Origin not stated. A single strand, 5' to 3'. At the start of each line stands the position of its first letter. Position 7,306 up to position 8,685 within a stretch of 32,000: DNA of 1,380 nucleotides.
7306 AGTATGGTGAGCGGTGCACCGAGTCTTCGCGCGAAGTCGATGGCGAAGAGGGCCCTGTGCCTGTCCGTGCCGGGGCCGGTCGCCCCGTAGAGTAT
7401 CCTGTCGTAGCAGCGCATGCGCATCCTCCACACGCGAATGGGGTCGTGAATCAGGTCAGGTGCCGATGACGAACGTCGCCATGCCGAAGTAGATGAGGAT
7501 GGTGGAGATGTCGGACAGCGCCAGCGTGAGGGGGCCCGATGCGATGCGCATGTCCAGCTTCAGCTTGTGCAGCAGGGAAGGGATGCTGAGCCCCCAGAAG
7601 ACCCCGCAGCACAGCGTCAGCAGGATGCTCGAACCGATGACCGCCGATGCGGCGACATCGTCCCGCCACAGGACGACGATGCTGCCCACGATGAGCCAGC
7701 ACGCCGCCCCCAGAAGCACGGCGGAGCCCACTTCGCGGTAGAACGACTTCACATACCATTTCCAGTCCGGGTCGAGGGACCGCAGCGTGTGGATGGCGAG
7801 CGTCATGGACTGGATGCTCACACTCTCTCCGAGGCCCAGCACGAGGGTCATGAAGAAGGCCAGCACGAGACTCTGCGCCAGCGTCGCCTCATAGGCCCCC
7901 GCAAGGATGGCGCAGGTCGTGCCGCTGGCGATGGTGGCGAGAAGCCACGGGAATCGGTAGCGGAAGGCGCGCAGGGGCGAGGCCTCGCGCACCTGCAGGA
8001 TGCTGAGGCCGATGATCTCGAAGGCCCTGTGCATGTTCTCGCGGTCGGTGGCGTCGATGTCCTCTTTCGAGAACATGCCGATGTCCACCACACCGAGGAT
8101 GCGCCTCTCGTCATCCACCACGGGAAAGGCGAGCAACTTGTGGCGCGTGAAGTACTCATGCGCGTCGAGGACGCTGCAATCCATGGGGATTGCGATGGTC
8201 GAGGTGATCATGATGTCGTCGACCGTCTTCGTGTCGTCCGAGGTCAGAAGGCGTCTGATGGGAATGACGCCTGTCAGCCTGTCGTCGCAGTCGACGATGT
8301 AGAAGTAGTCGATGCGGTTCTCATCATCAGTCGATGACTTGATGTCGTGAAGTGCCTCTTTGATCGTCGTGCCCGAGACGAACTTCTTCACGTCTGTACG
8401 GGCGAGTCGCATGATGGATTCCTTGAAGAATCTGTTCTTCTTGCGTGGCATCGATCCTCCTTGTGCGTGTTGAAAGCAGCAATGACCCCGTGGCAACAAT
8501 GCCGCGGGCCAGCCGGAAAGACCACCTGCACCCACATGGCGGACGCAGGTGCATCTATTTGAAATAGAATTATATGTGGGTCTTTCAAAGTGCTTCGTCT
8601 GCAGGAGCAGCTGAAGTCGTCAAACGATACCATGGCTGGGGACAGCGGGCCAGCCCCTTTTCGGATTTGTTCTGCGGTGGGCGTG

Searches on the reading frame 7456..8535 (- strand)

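Call 4: search_protein_families(library=pfam, proteins=[window:7456-8535:-], max_evalue=0.01)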
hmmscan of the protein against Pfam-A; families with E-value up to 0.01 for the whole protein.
window:7456-8535:- (359 aa): 2 families
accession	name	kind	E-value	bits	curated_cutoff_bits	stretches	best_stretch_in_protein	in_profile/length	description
PF01769.21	MgtE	-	6e-19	69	27.6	1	229-352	1-125/125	Divalent cation transporter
PF00571.33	CBS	-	9.1e-13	48.8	24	1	105-152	1-48/57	CBS domain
